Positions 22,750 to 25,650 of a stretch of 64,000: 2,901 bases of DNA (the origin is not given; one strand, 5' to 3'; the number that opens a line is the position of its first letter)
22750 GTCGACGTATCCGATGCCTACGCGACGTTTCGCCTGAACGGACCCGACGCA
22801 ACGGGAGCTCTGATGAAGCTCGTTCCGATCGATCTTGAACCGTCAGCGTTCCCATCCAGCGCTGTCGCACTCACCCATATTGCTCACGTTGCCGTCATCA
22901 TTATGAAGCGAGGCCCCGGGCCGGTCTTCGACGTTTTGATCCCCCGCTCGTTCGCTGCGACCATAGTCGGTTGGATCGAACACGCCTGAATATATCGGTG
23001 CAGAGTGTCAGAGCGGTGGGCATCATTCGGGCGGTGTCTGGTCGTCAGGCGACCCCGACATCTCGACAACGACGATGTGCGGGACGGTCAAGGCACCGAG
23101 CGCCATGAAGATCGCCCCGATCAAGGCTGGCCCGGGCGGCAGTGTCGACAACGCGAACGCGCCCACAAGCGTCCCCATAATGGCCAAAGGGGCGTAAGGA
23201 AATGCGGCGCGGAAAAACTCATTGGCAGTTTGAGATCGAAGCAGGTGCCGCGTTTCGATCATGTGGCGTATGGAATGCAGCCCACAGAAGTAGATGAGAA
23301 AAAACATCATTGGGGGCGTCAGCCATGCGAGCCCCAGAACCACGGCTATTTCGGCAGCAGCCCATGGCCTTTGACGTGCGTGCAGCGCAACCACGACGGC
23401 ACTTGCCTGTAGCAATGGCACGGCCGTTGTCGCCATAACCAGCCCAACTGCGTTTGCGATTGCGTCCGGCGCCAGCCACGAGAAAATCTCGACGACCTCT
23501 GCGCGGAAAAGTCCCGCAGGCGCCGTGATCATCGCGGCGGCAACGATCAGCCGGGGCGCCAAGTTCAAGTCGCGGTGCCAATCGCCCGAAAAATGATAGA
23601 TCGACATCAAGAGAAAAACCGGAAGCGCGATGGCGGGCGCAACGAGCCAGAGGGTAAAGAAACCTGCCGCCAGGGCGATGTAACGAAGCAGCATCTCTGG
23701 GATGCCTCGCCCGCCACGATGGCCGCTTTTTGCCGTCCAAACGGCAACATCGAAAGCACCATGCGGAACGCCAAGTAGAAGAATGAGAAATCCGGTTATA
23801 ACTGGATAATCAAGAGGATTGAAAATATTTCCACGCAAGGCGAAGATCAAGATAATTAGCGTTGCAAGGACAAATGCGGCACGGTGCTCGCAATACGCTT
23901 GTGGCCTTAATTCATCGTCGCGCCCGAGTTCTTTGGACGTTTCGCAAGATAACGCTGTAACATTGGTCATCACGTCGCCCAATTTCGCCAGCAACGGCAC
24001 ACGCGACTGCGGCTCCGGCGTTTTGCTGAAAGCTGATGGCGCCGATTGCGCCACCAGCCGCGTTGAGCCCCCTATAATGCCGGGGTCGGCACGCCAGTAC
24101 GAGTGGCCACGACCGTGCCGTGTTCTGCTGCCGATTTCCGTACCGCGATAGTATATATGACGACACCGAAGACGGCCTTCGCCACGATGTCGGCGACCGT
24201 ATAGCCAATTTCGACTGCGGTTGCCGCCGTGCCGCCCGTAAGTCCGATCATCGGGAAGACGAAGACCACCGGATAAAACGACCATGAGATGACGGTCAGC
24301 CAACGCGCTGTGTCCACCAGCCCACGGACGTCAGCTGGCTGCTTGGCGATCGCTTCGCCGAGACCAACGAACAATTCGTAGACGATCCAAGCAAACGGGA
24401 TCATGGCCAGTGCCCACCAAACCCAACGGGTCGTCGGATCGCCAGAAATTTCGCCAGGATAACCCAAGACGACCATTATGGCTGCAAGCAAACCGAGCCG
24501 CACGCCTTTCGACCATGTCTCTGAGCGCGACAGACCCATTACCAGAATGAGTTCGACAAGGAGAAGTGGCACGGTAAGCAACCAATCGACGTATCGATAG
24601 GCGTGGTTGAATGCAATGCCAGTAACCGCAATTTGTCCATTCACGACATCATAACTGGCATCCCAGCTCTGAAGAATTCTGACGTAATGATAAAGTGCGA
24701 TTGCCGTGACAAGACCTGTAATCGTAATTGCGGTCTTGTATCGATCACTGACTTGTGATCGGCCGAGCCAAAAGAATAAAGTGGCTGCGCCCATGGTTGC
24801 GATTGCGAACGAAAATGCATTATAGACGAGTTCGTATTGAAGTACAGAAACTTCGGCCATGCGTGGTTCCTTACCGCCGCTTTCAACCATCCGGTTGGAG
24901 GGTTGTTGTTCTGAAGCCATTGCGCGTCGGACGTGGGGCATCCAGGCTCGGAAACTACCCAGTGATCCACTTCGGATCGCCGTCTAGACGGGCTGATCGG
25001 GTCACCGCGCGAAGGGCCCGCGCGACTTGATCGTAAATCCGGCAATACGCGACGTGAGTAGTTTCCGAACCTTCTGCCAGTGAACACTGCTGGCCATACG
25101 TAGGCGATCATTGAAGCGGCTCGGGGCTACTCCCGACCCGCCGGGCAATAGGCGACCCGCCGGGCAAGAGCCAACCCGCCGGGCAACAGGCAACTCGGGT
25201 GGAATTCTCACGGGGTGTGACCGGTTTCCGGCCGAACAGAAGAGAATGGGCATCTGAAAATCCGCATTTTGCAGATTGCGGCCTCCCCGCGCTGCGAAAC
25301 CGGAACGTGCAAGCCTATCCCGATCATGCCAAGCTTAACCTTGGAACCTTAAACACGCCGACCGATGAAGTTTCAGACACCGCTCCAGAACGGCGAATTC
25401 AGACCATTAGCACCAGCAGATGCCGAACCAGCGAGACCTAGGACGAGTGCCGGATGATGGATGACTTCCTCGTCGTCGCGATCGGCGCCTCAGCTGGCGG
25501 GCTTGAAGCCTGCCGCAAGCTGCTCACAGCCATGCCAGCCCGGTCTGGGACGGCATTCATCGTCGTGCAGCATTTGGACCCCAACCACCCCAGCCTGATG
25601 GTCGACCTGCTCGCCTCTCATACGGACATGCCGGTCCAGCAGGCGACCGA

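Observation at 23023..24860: Xanthorhodopsin/Gloeobacter-type proton-pump rhodopsin plus Blh retinal synthase, tail-to-tail with a methylamine-oxidation operon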

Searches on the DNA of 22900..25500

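Call 36: search_rna_families(source=window, start=22900, end=25500, threshold=evalue, max_evalue=1)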
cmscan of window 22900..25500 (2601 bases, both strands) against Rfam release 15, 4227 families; matches with E-value up to 1: 0.
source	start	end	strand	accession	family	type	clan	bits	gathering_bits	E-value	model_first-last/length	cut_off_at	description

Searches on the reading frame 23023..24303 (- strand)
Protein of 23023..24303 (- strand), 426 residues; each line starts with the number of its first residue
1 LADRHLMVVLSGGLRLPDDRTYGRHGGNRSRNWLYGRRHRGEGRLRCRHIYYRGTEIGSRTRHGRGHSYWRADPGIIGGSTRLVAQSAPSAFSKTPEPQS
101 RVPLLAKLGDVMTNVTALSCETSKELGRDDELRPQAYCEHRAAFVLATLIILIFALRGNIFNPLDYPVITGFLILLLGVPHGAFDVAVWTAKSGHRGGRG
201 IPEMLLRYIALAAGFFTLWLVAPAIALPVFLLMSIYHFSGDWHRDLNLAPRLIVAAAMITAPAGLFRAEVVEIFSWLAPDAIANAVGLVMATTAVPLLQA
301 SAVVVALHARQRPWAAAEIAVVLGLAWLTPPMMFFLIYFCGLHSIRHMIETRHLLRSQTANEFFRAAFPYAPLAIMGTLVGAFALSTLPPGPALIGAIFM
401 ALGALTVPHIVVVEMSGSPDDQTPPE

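Call 3: search_protein_families(library=pfam, proteins=[window:23023-24303:-])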
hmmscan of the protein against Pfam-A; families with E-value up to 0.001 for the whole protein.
window:23023-24303:- (426 aa): 1 family
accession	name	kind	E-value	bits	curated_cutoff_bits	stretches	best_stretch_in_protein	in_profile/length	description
PF15461.11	BCD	-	8.2e-35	121.1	28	1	173-415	2-265/267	Beta-carotene 15,15'-dioxygenase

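Call 4: search_protein_families(library=ncbifam, proteins=[window:23023-24303:-])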
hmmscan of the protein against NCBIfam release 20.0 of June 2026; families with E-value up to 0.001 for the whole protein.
window:23023-24303:- (426 aa): 1 family
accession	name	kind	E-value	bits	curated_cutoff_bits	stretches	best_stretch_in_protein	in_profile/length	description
TIGR03753.1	blh_monoox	subfamily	3.1e-43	148.3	95.25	1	171-414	4-260/260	beta-carotene 15,15'-dioxygenase, Brp/Blh family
